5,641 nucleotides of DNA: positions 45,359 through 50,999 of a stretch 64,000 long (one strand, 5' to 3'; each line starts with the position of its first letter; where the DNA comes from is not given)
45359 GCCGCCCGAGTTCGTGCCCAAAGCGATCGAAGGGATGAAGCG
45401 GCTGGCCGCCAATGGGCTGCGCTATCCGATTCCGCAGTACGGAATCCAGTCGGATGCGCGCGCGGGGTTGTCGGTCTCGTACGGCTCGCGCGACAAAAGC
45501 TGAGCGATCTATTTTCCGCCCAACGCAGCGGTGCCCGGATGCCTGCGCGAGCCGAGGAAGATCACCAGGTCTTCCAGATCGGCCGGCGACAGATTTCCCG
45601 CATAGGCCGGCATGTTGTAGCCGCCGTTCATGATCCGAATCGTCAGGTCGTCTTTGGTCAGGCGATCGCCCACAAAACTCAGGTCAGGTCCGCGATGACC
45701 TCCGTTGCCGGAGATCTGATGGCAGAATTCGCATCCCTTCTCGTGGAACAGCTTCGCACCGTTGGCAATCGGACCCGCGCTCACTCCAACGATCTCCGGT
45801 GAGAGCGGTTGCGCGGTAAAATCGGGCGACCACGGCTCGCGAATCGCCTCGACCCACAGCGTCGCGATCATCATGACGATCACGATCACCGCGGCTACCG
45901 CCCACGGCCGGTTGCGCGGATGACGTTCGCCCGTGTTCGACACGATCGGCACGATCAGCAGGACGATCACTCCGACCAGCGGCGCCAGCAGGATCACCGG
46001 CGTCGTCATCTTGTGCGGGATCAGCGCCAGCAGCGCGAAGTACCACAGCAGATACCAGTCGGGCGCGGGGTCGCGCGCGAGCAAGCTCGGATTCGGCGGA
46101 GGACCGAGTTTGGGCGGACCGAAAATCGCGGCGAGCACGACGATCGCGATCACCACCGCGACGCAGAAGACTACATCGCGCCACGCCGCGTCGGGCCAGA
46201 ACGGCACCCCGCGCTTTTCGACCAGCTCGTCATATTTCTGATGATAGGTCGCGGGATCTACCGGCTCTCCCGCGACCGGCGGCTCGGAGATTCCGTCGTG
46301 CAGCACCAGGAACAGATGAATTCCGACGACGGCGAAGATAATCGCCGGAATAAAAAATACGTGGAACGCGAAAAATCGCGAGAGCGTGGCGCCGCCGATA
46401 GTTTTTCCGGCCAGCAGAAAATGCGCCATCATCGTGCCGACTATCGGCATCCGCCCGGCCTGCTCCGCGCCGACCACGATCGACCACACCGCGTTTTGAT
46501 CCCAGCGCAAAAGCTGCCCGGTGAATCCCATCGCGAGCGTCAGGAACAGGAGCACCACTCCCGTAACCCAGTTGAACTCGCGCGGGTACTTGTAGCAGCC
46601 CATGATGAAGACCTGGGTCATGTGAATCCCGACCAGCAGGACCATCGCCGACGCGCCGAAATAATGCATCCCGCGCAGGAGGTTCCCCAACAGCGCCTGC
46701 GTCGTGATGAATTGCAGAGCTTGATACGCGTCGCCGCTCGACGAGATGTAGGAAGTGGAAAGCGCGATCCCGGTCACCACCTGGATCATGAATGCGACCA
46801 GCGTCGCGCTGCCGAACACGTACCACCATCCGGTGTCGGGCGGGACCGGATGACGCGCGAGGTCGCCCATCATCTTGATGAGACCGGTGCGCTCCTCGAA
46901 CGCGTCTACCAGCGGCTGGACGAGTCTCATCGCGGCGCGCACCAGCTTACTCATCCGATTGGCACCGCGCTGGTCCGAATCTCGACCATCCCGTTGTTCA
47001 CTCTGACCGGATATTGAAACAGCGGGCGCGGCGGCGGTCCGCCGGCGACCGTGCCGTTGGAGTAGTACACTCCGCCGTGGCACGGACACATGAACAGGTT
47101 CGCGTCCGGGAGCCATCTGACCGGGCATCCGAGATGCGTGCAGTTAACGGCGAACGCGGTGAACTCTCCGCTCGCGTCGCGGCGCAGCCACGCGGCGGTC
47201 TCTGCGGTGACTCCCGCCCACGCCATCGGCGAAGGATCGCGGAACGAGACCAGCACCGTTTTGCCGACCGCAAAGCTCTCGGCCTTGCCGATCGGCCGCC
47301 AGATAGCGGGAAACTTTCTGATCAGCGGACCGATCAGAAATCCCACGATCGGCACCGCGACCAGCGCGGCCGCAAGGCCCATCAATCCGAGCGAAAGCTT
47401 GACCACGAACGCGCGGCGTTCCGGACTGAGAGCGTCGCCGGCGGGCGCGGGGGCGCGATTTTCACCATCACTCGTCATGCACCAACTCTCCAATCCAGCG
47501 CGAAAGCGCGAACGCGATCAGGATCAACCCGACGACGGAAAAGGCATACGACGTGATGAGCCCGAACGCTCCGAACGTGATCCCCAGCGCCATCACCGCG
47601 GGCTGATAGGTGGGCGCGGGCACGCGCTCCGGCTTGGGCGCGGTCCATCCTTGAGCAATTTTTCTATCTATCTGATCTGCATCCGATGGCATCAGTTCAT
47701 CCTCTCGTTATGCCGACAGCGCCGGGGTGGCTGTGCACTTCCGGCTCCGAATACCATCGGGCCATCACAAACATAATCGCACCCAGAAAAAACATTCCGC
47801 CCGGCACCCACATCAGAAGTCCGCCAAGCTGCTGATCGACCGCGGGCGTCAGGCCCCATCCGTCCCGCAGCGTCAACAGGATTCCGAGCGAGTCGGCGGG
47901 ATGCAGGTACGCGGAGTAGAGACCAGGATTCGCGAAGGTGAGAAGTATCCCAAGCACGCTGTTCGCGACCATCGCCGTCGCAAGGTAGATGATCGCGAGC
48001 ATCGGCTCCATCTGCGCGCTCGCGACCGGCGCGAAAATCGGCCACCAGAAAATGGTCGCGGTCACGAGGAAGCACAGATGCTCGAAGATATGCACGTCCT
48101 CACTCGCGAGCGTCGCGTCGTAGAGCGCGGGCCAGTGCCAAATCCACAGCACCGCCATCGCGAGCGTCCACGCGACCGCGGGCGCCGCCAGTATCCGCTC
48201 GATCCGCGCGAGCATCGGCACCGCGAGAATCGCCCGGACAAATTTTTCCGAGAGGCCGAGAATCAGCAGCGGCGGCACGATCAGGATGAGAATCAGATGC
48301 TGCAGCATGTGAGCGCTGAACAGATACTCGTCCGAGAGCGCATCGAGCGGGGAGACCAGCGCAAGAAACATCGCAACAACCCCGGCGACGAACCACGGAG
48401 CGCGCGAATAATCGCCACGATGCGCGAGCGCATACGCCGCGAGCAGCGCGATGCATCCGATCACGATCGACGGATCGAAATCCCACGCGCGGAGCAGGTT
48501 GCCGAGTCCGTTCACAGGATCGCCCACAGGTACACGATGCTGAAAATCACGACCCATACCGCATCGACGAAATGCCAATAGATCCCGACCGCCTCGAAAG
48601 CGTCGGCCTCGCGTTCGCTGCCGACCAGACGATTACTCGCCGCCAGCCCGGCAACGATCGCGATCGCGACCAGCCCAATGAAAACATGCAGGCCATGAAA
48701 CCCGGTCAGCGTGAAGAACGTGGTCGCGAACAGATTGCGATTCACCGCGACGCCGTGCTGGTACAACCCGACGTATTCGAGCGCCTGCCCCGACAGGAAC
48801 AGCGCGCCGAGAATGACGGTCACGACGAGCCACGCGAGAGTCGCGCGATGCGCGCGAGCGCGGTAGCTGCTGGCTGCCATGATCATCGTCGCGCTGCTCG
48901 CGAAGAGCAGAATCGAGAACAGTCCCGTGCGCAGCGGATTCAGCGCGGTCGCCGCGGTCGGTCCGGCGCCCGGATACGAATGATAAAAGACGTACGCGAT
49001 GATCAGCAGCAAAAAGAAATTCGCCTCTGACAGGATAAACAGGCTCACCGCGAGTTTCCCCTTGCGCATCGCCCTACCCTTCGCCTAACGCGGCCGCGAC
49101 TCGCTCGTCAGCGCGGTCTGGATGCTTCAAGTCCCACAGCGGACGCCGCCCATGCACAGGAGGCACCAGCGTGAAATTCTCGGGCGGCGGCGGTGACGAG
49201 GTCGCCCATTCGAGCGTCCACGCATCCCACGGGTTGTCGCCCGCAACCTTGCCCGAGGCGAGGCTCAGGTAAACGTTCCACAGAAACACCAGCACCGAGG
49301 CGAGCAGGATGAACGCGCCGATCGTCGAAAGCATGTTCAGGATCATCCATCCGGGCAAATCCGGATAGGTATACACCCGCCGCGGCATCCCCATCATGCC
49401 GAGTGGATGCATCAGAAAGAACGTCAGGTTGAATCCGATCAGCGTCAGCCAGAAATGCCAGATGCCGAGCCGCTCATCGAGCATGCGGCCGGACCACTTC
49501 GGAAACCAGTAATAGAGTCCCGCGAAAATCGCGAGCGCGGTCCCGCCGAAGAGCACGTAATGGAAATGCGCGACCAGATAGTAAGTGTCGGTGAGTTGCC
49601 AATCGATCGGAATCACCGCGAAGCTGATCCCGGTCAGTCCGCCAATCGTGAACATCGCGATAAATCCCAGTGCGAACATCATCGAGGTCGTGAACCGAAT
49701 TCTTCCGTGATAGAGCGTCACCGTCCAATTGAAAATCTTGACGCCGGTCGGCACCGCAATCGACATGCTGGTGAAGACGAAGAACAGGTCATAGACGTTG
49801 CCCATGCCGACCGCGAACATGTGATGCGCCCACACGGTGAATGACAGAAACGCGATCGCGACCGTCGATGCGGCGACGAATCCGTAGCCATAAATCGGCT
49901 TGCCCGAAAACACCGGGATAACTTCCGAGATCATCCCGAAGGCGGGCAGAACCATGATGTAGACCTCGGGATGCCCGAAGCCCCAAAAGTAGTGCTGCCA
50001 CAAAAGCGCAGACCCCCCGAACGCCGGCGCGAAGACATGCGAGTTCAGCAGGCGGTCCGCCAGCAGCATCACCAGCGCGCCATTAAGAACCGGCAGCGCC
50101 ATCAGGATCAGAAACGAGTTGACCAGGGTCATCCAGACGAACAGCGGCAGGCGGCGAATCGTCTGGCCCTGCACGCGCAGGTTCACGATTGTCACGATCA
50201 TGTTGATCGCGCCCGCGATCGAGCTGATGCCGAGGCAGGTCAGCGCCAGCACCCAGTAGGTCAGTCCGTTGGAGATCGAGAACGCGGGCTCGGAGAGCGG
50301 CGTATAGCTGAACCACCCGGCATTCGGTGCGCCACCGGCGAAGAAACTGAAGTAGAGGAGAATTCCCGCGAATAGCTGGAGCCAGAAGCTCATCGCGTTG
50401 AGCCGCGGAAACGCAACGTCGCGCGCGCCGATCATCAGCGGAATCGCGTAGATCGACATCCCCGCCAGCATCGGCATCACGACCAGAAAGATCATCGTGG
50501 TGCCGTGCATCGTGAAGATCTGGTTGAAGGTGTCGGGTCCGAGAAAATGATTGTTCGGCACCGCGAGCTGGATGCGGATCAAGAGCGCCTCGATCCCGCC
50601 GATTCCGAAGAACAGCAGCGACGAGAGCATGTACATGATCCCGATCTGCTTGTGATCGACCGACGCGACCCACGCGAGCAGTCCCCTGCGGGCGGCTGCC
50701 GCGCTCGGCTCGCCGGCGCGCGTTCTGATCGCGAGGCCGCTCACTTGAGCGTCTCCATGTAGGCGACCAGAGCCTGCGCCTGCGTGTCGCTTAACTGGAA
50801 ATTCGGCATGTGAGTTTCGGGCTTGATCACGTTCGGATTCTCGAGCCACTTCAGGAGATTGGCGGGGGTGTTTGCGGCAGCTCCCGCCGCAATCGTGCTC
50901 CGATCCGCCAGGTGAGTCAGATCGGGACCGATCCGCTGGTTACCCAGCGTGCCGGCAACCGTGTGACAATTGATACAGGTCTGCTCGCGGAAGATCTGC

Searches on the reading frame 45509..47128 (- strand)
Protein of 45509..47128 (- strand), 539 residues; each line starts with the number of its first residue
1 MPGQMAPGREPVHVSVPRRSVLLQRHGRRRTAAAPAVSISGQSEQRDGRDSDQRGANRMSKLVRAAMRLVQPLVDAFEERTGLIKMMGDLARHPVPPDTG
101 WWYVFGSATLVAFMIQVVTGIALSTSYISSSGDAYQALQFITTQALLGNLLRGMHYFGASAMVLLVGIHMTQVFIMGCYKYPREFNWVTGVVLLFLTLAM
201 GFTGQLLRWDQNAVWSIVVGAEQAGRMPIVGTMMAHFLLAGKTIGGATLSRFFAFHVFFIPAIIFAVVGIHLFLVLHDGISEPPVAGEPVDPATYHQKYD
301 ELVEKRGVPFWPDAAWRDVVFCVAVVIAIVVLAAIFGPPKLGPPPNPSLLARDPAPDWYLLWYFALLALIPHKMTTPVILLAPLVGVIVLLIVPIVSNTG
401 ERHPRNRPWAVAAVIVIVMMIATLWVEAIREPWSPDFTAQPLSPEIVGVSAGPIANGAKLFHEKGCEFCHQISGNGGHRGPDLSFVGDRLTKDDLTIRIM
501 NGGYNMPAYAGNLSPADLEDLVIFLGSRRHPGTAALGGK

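Call 61: search_protein_families(library=pfam, proteins=[window:45509-47128:-], max_evalue=0.0001)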
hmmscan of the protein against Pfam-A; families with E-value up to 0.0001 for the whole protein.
window:45509-47128:- (539 aa): 5 families
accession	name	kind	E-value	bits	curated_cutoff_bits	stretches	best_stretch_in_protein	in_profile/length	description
PF13631.11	Cytochrom_B_N_2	-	1e-39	136.6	27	1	161-343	2-169/169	Cytochrome b(N-terminal)/b6/petB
PF00033.24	Cytochrome_B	-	2.1e-39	135.8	27.2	1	93-275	4-185/189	Cytochrome b/b6/petB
PF13442.11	Cytochrome_CBB3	-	1.2e-09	38.8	27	1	454-525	3-68/68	Cytochrome C oxidase, cbb3-type, subunit III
PF00034.26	Cytochrom_C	-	5.7e-08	34.4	21.3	1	454-527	1-88/90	Cytochrome c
PF00032.22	Cytochrom_B_C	-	7.8e-06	26.5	20.7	1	355-426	12-80/102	Cytochrome b(C-terminal)/b6/petD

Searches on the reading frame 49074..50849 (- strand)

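Call 61: search_protein_families(library=pfam, proteins=[window:49074-50849:-], max_evalue=0.0001)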
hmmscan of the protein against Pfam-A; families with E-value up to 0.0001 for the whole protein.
window:49074-50849:- (591 aa): 1 family
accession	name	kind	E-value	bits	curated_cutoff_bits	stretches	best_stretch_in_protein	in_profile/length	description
PF00115.25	COX1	-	8e-159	529.6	34.8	1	68-514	1-436/436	Cytochrome C and Quinol oxidase polypeptide I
